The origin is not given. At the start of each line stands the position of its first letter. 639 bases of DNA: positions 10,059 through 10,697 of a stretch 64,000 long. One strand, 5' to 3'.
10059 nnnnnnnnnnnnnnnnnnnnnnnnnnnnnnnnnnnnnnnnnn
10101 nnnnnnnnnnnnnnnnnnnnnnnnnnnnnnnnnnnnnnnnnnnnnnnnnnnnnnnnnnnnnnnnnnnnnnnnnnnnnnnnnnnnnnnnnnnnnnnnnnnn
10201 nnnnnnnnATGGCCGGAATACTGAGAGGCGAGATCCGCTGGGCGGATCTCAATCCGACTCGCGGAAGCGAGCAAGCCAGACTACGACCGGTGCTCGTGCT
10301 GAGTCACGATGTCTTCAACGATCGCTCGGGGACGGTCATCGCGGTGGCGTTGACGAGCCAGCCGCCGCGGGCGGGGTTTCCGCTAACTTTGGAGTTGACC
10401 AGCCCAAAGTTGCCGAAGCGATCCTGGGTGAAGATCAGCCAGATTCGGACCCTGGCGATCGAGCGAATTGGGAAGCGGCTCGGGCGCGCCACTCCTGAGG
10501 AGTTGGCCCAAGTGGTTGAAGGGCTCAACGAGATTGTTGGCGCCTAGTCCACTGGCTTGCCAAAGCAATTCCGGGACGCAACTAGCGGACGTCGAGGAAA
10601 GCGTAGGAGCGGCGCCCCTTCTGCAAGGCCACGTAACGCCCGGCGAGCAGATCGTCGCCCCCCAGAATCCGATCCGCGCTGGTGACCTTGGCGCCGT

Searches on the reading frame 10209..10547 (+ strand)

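Call 67: search_protein_families(library=pfam, proteins=[window:10209-10547:+], max_evalue=0.00001)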
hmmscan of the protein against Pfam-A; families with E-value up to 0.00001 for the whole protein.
window:10209-10547:+ (112 aa): 1 family
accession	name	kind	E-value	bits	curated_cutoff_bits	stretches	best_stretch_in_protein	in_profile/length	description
PF02452.23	PemK_toxin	-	1.7e-29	102.6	23.1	1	6-109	2-108/109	PemK-like, MazF-like toxin of type II toxin-antitoxin system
